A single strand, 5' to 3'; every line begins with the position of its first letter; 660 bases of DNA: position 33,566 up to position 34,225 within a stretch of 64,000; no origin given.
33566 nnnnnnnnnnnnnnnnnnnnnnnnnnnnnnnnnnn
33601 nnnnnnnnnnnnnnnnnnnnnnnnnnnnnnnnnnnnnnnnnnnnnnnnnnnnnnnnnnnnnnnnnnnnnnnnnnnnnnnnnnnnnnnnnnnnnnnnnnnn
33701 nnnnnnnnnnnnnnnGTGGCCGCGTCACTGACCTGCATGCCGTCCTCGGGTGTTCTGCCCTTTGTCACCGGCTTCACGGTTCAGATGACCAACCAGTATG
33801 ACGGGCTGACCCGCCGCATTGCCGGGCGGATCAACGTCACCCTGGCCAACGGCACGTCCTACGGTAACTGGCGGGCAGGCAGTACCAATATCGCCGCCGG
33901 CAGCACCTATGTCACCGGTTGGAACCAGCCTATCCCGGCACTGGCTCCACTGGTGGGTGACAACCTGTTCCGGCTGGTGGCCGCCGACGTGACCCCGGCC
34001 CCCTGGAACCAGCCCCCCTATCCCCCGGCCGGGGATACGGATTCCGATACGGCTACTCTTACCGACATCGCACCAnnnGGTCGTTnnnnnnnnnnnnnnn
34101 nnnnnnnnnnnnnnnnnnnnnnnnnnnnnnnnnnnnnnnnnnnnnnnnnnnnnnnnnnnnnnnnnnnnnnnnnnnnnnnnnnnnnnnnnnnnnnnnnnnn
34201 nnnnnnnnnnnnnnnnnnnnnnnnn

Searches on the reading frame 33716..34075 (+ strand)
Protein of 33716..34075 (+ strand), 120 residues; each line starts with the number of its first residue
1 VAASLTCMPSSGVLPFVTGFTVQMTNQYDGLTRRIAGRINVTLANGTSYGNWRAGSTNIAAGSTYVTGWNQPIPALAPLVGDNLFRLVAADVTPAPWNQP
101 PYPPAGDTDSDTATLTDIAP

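Call 19: find_related_loci(query=A2, collection=genome_contigs, flank=6000)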
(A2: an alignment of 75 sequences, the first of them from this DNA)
Query A2 (120 aa) in genome_contigs; peptide patterns used: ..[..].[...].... (x = any residue, [..] = any of these).
182 stretches matched a pattern; 170 encode a relative of the query (tblastn E <= 1e-3); the best 80 are kept; 75 distinct loci.
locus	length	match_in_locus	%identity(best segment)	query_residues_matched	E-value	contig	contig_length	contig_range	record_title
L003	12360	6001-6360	84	1-120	4e-64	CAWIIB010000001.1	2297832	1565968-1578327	MAG: uncultured Acidobacteriota bacterium isolate MFD03804.bin.1.167 genome assembly, contig: contig_14461, whole genome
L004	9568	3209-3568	79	1-120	9e-59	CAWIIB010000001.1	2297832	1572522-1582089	MAG: uncultured Acidobacteriota bacterium isolate MFD03804.bin.1.167 genome assembly, contig: contig_14461, whole genome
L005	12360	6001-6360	62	1-120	3e-48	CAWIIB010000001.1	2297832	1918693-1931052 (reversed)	MAG: uncultured Acidobacteriota bacterium isolate MFD03804.bin.1.167 genome assembly, contig: contig_14461, whole genome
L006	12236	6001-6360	63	1-120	6e-47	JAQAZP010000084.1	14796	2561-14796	MAG: Acidobacteriota bacterium isolate MAG_302_bin-08 302_bin-08_ctg-084, whole genome shotgun sequence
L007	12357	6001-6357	64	1-120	2e-46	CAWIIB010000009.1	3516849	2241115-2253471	MAG: uncultured Acidobacteriota bacterium isolate MFD03804.bin.1.167 genome assembly, contig: contig_9384, whole genome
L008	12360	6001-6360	63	1-120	2e-46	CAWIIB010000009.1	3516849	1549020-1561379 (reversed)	MAG: uncultured Acidobacteriota bacterium isolate MFD03804.bin.1.167 genome assembly, contig: contig_9384, whole genome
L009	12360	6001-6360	58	1-120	3e-46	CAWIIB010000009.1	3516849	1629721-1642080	MAG: uncultured Acidobacteriota bacterium isolate MFD03804.bin.1.167 genome assembly, contig: contig_9384, whole genome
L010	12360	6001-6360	63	1-120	4e-46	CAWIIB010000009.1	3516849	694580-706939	MAG: uncultured Acidobacteriota bacterium isolate MFD03804.bin.1.167 genome assembly, contig: contig_9384, whole genome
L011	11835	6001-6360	59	1-120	7e-46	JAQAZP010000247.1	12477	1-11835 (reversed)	MAG: Acidobacteriota bacterium isolate MAG_302_bin-08 302_bin-08_ctg-247, whole genome shotgun sequence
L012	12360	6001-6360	63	1-120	2e-45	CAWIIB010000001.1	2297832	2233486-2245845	MAG: uncultured Acidobacteriota bacterium isolate MFD03804.bin.1.167 genome assembly, contig: contig_14461, whole genome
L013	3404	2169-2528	60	1-120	3e-45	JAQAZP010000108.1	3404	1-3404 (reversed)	MAG: Acidobacteriota bacterium isolate MAG_302_bin-08 302_bin-08_ctg-108, whole genome shotgun sequence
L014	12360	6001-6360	61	1-120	2e-45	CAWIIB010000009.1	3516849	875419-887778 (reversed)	MAG: uncultured Acidobacteriota bacterium isolate MFD03804.bin.1.167 genome assembly, contig: contig_9384, whole genome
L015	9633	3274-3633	62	1-120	4e-45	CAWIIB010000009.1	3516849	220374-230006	MAG: uncultured Acidobacteriota bacterium isolate MFD03804.bin.1.167 genome assembly, contig: contig_9384, whole genome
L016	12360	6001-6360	58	1-120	6e-45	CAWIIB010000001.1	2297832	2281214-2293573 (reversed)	MAG: uncultured Acidobacteriota bacterium isolate MFD03804.bin.1.167 genome assembly, contig: contig_14461, whole genome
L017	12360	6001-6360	62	1-120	2e-44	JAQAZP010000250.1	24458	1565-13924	MAG: Acidobacteriota bacterium isolate MAG_302_bin-08 302_bin-08_ctg-250, whole genome shotgun sequence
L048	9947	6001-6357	58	1-120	1e-40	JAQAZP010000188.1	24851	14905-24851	MAG: Acidobacteriota bacterium isolate MAG_302_bin-08 302_bin-08_ctg-188, whole genome shotgun sequence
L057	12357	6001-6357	58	1-120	5e-40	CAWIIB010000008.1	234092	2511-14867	MAG: uncultured Acidobacteriota bacterium isolate MFD03804.bin.1.167 genome assembly, contig: contig_83821, whole genome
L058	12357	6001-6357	58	1-120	2e-39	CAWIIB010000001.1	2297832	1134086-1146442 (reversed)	MAG: uncultured Acidobacteriota bacterium isolate MFD03804.bin.1.167 genome assembly, contig: contig_14461, whole genome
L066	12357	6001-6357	56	1-120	8e-39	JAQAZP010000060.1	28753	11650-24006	MAG: Acidobacteriota bacterium isolate MAG_302_bin-08 302_bin-08_ctg-060, whole genome shotgun sequence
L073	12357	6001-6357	56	1-120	2e-38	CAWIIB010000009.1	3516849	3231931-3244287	MAG: uncultured Acidobacteriota bacterium isolate MFD03804.bin.1.167 genome assembly, contig: contig_9384, whole genome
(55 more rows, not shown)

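Call 22: predict_structure(alignment_id=A2)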
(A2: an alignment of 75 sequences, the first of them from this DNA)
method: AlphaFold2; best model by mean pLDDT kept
length: 120 residues; sequences in the alignment: 75
mean_pLDDT: 97.7   pTM: 0.87
mean pLDDT of the five models: 97.7, 97.5, 97.4, 96.8, 95.2
residues with pLDDT >= 90: 119; 70-90: 1; 50-70: 0; < 50: 0
segments of 3 or more residues with pLDDT < 50: none
pLDDT, mean of each block of 10 residues (from residue 1): 98 98 96 98 97 97 98 97 99 98 97 97
secondary structure, 60 per line:
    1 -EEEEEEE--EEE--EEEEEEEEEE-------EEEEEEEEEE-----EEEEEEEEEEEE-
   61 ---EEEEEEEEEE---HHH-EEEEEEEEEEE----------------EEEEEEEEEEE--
elements in order: E2-8 E11-13 E16-25 E33-42 E48-59 E64-73 E81-91 E108-118

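Call 24: fold_search(model_id=the predicted structure, library=pdb)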
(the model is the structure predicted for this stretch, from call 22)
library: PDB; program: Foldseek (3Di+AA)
matches with E <= 10: 1721; with E <= 0.001: 0
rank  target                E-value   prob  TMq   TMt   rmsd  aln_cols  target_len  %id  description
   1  5cl2_B                1.1e-03  1.00  0.56  0.30   6.2       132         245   11  Crystal structure of Spo0M, sporulation control protein, from Bacillus subtilis. (released 2015-12-16)
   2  5cl2_A                2.2e-03  1.00  0.55  0.30   6.1       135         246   13  Crystal structure of Spo0M, sporulation control protein, from Bacillus subtilis. (released 2015-12-16)
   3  8gp3_A                2.2e-03  1.00  0.56  0.23   5.8       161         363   12  Structure of beta-arrestin1 in complex with a phosphopeptide corresponding to the human C-X-C chemokine receptor type  (released 2023-05-17)
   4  9blp                  2.7e-03  1.00  0.55  0.49   5.2       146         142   14  T450S mutant of repeat domain 2 from Clostridium perfringens adhesin CPE0147 with intramolecular ester bond (released 2025-05-07)
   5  9blo_A                3.1e-03  1.00  0.54  0.48   5.1       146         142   14  T450C mutant of repeat domain 2 from Clostridium perfringens adhesin CPE0147 without intramolecular ester bond (released 2025-05-07)
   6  9dng_A                3.6e-03  1.00  0.45  0.17   6.7       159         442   13  Structure of rat beta-arrestin 1 by fiducial-assisted cryo-EM (released 2025-01-22)
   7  4ni6                  5.2e-03  1.00  0.53  0.48   5.5       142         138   10  Repeat domain 1 of Clostridium perfringens CPE0147 (released 2013-12-04)
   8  8xrt_E                5.5e-03  1.00  0.46  0.10   6.9       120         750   15  The crystal structure of a GH3 enzyme CcBgl3B (released 2024-04-10)
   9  8btk_TA               6.9e-03  1.00  0.57  0.43   4.0       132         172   17  Structure of the TRAP complex with the Sec translocon and a translating ribosome (released 2023-05-24)
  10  9wsv_C                7.3e-03  1.00  0.52  0.22   7.1       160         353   11  Cryo-EM structure of DAMGO-muOR-arrestin-1-Fab30 complex (released 2025-11-26)
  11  9dnm_A                7.6e-03  1.00  0.50  0.18   5.7       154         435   13  Structure of rat beta-arrestin 1 bound to allosteric inhibitor (released 2025-01-22)
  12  8j9k_C                8.0e-03  1.00  0.47  0.20   6.2       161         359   11  Structure of basal beta-arrestin2 (released 2023-12-27)
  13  3idu_A                8.4e-03  1.00  0.56  0.57   5.3       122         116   13  Crystal Structure of the CARDB domain of the PF1109 protein in complex with di-metal ions from Pyrococcus furiosus, No (released 2009-08-04)
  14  8f90_B                8.4e-03  1.00  0.47  0.41   6.2       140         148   11  Intramolecular ester bond-containing repeat domain 2 from Suipraoptans intestinalis adhesin (released 2024-06-19)
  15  8xrx_E                8.8e-03  1.00  0.41  0.11   7.2       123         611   14  The crystal structure of a GH3 enzyme CcBgl3B with glucose and gentiobiose (released 2024-04-10)
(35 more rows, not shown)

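Call 25: search_protein_families(library=pfam, proteins=[window:33716-34075:+], max_evalue=10)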
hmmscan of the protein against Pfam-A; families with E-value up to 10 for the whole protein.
seq(120 aa): 0 families

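Call 38: search_protein_representatives(alignment_id=A2)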
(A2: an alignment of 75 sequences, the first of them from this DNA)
Query: 75 sequences, 136 profile positions. Proteins with E-value up to 0.001 (for the whole library): 521; up to 1e-10: 471; up to 1e-30: 394. The best 150 are listed.
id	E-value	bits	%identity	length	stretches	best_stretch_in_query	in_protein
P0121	4.6e-87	304.9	-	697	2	13-135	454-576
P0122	2.0e-80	283.4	-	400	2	11-134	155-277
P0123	1.4e-79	280.6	-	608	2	14-133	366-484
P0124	4.5e-78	275.8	-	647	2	11-134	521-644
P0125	2.8e-71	253.8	-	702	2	13-134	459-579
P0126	2.2e-70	250.9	-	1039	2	13-136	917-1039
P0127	9.1e-66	235.9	-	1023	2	17-135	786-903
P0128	2.0e-65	234.8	-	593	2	14-135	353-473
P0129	5.3e-55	201.1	-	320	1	10-136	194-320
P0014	1.8e-54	199.4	-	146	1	10-136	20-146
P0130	2.1e-54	199.1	-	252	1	12-136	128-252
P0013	2.5e-54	198.9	-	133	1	14-136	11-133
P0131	4.5e-54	198.0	-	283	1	8-136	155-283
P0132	1.8e-53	196.1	-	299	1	8-136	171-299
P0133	3.9e-53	195.0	-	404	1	7-136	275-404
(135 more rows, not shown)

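Call 49: search_protein_families(library=pfam, alignment_id=A3, max_evalue=0.0001)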
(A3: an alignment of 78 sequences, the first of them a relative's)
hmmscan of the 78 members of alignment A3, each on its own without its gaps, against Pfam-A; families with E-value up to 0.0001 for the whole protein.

A. member 1, P0121 (697 aa): 0 families

B. families by the number of members that match (of 78 scanned): 45 families (the first 25 are shown)
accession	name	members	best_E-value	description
PF13229.12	Beta_helix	8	1.3e-34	Right handed beta helix region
PF14312.12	FG-GAP_2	4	8.9e-253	FG-GAP repeat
PF01839.29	FG-GAP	4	1.6e-94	FG-GAP repeat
PF13517.12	FG-GAP_3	4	1.2e-60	FG-GAP-like repeat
PF02415.23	Chlam_PMP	4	2.7e-09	Chlamydia polymorphic membrane protein (Chlamydia_PMP) repeat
PF00082.27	Peptidase_S8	3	5.8e-48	Subtilase family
PF05048.19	NosD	3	3.9e-09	Periplasmic copper-binding protein (NosD)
PF02012.26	BNR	3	7.6e-06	BNR/Asp-box repeat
PF13385.13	Laminin_G_3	2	5e-23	Concanavalin A-like lectin/glucanases superfamily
PF24517.2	CBM96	2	6.8e-12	Carbohydrate-binding module family 96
PF13088.12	BNR_2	2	4.7e-09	BNR repeat-like domain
PF07602.17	DUF1565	2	1.3e-08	Protein of unknown function (DUF1565)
PF06977.17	SdiA-regulated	2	4.5e-07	SdiA-regulated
PF00041.27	fn3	2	5.5e-07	Fibronectin type III domain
PF00246.29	Peptidase_M14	1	1.2e-64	Zinc carboxypeptidase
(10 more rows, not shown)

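Call 50: search_protein_families(library=ncbifam, alignment_id=A2, max_evalue=1)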
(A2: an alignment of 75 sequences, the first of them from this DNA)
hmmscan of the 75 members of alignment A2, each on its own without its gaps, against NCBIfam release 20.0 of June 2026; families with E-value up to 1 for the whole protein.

A. member 1, seq(120 aa): 0 families

B. families by the number of members that match (of 75 scanned): 20 families
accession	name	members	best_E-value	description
TIGR04275.1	beta_prop_Msarc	1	7.8e-19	beta-propeller repeat protein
TIGR03300.1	assembly_YfgL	1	2.3e-06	outer membrane protein assembly factor BamB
TIGR02800.1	propeller_TolB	1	3.5e-06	Tol-Pal system beta propeller repeat protein TolB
NF008351.0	PRK11138.1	1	0.00014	outer membrane protein assembly factor BamB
NF003124.0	PRK04043.1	1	0.0068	Tol-Pal system protein TolB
TIGR02913.1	HAF_rpt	1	0.0073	HAF repeat protein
TIGR00567.1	3mg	1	0.011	DNA-3-methyladenine glycosylase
NF038128.1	choice_anch_J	1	0.014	choice-of-anchor J domain-containing protein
NF005749.0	PRK07573.1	1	0.022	fumarate reductase/succinate dehydrogenase flavoprotein subunit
TIGR03075.1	PQQ_enz_alc_DH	1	0.027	PQQ-dependent dehydrogenase, methanol/ethanol family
NF002236.0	PRK01146.1-5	1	0.031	DNA-directed RNA polymerase subunit L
TIGR04528.1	acido_non_PQQ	1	0.057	acido-empty-quinoprotein group A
NF009716.0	PRK13244.1-2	1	0.062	protease inhibitor protein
NF002183.0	PRK01029.1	1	0.064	Tol-Pal system protein TolB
TIGR03435.1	Soli_TIGR03435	1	0.093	TIGR03435 family protein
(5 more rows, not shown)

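Call 58: search_protein_families(library=ncbifam, alignment_id=A4, max_evalue=0.01)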
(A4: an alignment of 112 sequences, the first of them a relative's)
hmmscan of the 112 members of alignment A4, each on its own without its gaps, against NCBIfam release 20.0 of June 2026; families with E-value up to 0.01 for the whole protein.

A. member 1, L071:3674-4063:+ (130 aa): 0 families

B. families by the number of members that match (of 112 scanned): 388 families (the first 25 are shown)
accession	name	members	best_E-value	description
NF052574.1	HisKinEspCMyxo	3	3.1e-32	serine histidine kinase EspC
NF046020.1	HisKinCckABruc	3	4.4e-29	cell cycle histidine kinase CckA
NF052573.1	HisKinEspAMyxo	3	3.6e-27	serine histidine kinase EspA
NF046026.1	HisKinCckACaul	3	3.6e-22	cell cycle histidine kinase CckA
NF010076.0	PRK13557.1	3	7.9e-22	histidine kinase famiy protein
TIGR02956.1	TMAO_torS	3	5.7e-20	TMAO reductase system sensor histidine kinase/response regulator TorS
NF008543.0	PRK11466.1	3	4.7e-18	TMAO reductase system sensor histidine kinase/response regulator TorS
NF008099.0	PRK10841.1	3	5.3e-18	two-component system sensor histidine kinase RcsC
NF008302.0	PRK11091.1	3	7e-18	aerobic respiration two-component sensor histidine kinase ArcB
NF011874.0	PRK15347.1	3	2.4e-17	two component system sensor kinase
NF053607.1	CHU_0125_OmpA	3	6.5e-17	CHU_0125 family OmpA-like outer membrane integrity protein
NF008318.0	PRK11107.1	3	4.6e-16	two-component sensor histidine kinase BarA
NF041832.1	near_NosP_CTERM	3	2.5e-15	NahK/ErcS family hybrid sensor histidine kinase/response regulator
NF041054.1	WAxxUGC_long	3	7.1e-15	ResA-like WAxxUGC motif-containing protein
NF041945.1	LuxN_Vibrio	3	2.6e-09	quorum-sensing autoinducer 1 sensor kinase/phosphatase LuxN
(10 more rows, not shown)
